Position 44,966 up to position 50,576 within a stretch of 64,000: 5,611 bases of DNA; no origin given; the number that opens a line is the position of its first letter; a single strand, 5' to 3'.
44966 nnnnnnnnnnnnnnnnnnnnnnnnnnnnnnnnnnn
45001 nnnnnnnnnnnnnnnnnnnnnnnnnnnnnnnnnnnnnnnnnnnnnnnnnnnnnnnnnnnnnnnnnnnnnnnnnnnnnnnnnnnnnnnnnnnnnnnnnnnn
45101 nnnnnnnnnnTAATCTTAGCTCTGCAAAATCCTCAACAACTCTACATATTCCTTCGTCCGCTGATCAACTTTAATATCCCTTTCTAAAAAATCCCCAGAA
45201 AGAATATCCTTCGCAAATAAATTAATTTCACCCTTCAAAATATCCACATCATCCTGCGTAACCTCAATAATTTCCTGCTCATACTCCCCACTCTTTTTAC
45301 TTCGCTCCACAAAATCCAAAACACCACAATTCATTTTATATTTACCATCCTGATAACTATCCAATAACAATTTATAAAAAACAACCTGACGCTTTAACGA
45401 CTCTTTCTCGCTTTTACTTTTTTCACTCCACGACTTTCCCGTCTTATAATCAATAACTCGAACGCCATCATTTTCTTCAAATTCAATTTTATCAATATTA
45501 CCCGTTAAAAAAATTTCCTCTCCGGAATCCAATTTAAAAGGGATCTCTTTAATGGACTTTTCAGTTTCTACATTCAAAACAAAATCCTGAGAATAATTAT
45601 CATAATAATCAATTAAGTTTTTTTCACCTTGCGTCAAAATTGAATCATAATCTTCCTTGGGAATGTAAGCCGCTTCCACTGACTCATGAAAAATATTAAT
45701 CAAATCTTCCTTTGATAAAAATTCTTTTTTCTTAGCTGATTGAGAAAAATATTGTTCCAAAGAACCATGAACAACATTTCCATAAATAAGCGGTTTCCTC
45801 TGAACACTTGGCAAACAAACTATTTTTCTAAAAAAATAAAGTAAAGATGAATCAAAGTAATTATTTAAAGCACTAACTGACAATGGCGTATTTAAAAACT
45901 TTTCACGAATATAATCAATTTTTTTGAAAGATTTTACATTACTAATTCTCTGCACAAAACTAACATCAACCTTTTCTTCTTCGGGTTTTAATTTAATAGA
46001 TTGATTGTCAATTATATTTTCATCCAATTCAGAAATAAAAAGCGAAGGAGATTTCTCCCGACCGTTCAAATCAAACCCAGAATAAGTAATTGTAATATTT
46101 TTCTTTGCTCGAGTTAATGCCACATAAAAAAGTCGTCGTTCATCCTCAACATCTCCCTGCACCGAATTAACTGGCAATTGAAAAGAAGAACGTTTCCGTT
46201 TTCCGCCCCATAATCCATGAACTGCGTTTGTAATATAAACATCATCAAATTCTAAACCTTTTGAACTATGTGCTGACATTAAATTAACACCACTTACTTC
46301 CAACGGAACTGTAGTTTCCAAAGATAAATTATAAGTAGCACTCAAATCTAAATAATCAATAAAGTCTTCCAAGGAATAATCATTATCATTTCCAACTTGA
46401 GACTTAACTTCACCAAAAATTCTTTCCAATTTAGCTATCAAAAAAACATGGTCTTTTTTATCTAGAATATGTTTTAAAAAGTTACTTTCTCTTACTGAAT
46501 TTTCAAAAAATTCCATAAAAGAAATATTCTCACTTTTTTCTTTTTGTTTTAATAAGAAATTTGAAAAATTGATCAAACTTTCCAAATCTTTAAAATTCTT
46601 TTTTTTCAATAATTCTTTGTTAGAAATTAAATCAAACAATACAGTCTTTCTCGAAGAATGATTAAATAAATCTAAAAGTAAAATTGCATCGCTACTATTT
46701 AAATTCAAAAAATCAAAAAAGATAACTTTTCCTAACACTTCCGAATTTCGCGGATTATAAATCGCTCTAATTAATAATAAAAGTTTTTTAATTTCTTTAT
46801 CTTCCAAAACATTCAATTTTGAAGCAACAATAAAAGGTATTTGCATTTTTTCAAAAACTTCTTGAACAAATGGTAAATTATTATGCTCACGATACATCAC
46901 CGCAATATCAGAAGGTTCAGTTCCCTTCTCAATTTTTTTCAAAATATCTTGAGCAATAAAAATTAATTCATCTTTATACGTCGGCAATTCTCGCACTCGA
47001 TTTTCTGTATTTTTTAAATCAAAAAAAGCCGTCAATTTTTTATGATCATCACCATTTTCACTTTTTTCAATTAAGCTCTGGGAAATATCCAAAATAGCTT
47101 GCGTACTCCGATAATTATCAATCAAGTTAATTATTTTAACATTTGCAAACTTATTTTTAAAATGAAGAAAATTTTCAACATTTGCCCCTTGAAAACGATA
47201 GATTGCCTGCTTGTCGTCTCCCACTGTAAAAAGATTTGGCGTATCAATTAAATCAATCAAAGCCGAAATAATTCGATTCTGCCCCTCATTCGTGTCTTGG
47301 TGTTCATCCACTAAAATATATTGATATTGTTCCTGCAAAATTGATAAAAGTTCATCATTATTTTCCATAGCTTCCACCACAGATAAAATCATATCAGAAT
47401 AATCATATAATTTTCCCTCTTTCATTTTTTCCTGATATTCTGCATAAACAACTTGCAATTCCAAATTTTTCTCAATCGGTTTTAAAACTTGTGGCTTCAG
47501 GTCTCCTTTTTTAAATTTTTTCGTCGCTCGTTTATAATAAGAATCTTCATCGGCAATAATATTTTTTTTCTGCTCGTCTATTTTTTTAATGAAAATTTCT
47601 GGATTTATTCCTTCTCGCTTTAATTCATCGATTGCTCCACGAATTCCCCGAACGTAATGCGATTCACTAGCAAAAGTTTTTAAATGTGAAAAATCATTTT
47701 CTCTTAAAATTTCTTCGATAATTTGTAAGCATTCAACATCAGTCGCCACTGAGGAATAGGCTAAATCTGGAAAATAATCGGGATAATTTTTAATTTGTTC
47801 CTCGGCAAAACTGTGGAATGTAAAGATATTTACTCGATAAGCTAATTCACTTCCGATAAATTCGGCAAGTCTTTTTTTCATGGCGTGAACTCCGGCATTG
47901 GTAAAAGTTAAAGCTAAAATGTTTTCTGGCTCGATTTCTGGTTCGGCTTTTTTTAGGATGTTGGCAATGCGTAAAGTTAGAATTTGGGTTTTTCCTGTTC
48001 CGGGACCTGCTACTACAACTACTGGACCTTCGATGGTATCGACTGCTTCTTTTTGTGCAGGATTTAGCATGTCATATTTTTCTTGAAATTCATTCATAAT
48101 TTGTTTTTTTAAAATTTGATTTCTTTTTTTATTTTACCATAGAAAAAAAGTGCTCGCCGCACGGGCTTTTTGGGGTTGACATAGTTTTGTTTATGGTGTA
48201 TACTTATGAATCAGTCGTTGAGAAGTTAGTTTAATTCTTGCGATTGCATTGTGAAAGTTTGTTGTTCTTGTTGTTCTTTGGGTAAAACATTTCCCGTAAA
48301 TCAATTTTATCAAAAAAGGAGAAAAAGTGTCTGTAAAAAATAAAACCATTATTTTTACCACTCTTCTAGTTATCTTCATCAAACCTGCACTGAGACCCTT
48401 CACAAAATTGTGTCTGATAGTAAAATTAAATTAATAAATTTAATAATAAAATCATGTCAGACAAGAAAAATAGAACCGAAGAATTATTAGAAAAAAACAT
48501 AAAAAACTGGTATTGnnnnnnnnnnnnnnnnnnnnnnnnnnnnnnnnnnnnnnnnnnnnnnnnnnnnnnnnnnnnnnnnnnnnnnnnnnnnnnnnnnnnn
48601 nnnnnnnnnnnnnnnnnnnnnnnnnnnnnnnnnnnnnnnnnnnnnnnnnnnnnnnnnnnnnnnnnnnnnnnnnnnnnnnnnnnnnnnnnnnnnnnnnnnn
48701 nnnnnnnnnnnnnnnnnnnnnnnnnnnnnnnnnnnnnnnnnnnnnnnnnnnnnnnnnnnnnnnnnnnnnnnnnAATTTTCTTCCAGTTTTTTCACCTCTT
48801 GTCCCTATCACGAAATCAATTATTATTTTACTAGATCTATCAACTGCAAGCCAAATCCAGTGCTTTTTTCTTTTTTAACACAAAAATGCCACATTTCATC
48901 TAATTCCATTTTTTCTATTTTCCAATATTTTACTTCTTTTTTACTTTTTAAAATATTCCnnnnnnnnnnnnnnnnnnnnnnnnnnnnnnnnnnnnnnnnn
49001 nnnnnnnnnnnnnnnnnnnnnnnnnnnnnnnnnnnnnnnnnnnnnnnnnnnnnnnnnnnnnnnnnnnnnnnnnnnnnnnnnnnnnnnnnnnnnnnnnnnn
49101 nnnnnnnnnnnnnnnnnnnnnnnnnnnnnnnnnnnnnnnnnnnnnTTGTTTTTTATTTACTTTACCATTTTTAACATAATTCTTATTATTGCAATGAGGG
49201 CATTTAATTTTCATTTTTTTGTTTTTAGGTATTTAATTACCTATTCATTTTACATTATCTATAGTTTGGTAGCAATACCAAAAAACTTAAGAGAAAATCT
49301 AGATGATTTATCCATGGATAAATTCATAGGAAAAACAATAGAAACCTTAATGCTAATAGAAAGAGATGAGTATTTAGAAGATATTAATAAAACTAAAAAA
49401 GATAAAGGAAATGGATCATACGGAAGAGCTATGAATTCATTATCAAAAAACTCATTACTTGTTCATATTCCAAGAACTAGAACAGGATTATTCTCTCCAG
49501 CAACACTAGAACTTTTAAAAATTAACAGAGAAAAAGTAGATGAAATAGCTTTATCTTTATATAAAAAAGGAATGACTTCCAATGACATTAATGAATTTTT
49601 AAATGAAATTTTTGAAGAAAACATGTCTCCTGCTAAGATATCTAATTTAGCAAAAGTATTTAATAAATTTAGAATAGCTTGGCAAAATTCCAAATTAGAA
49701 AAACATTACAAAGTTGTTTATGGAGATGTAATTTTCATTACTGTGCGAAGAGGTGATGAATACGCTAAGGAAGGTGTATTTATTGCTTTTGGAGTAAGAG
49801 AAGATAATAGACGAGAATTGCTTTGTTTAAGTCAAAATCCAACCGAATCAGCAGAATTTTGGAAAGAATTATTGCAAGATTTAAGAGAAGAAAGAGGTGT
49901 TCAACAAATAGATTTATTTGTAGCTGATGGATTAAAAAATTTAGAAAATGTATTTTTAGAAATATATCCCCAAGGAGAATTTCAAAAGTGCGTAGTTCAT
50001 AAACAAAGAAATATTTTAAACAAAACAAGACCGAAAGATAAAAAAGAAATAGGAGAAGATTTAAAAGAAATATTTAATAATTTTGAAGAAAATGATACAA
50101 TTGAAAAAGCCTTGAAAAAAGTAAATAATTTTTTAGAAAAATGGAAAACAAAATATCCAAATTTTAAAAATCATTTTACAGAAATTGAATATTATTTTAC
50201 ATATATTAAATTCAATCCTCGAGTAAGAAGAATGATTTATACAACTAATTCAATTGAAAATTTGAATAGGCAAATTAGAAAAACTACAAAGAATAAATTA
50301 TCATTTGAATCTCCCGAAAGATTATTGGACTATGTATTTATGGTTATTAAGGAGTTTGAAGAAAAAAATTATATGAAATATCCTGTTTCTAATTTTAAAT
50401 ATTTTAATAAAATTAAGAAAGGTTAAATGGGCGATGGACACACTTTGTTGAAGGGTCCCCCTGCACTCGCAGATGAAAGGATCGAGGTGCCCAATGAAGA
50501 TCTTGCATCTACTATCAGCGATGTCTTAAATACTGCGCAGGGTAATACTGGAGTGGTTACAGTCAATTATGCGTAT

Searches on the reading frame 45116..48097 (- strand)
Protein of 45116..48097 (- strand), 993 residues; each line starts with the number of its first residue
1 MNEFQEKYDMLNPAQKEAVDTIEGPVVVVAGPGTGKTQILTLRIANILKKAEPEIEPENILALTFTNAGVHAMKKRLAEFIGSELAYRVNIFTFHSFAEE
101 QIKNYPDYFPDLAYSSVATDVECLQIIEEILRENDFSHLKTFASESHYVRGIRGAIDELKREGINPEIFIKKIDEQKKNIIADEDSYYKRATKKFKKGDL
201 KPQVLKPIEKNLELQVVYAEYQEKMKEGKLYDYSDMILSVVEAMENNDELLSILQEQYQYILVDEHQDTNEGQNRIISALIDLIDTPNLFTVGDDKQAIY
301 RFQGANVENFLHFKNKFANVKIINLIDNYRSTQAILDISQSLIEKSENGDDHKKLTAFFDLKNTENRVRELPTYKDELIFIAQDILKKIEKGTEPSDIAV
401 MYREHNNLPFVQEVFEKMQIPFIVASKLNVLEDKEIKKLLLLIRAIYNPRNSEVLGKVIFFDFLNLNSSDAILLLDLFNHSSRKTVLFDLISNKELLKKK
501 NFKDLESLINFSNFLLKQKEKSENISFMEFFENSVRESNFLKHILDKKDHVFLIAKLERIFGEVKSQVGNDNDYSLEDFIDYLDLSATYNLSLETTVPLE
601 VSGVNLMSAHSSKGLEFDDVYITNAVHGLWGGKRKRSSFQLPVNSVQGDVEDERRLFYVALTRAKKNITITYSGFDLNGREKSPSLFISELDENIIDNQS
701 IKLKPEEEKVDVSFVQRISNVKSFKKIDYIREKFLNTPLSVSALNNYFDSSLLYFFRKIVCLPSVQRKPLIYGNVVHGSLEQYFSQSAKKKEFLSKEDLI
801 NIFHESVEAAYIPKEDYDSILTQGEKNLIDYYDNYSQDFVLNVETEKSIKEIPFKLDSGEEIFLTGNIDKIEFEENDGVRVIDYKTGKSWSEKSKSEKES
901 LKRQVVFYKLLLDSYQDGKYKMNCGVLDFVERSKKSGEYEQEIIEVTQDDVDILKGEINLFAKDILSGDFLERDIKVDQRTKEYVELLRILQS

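Call 65: search_protein_families(library=ncbifam, proteins=[window:45116-48097:-], max_evalue=1e-10)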
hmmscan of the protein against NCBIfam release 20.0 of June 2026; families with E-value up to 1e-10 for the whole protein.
window:45116-48097:- (993 aa): 13 families
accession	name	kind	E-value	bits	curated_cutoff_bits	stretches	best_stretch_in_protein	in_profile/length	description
TIGR01073.1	pcrA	equivalog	7.4e-96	322.1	911.2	2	215-719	167-659/725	DNA helicase PcrA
TIGR01074.1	rep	equivalog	1.5e-80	271.3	951.45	2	210-720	159-662/668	DNA helicase Rep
TIGR01075.1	uvrD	equivalog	3.5e-76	257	1144.45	2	196-706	145-646/715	DNA helicase II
NF008743.0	PRK11773.1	equivalog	5.7e-76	256.4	965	2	183-707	133-652/720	DNA helicase II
NF008172.0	PRK10919.1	equivalog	1.6e-52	178.6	1168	2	215-709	165-652/673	DNA helicase Rep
NF008276.0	PRK11054.1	equivalog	2.4e-46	158.5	543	1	10-411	196-576/684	DNA helicase IV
TIGR00609.1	recB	equivalog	2.6e-44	151.7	696.05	2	164-350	277-461/1175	exodeoxyribonuclease V subunit beta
TIGR02785.1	addA_Gpos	equivalog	2.3e-39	135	707.65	1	125-343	255-480/1234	helicase-exonuclease AddAB subunit AddA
TIGR02784.1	addA_alphas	equivalog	1.2e-32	113.3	860.75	1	215-348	345-498/1138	double-strand break repair helicase AddA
NF010485.0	PRK13909.1-2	equivalog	1.7e-28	99.4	650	1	217-623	287-630/909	RecB-like helicase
NF010487.0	PRK13909.1-4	equivalog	2.1e-21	75.9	759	1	222-443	289-523/924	RecB-like helicase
NF008128.0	PRK10876.1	equivalog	3.4e-18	64.7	1697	1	220-348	339-466/1181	exodeoxyribonuclease V subunit beta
TIGR02773.1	addB_Gpos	equivalog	8.9e-14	50.1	903.7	0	649-722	640-715/1159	helicase-exonuclease AddAB subunit AddB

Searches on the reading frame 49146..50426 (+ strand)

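Call 72: search_protein_families(library=pfam, proteins=[window:49146-50426:+], max_evalue=0.01)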
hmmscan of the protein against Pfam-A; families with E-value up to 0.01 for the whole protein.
window:49146-50426:+ (426 aa): 2 families
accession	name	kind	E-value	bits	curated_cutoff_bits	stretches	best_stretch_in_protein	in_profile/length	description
PF00872.24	Transposase_mut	-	3.3e-71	240.6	21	1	53-406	23-374/379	Transposase, Mutator family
PF10551.15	MULE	-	0.0026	18.6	27.6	1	213-285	19-95/99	MULE transposase domain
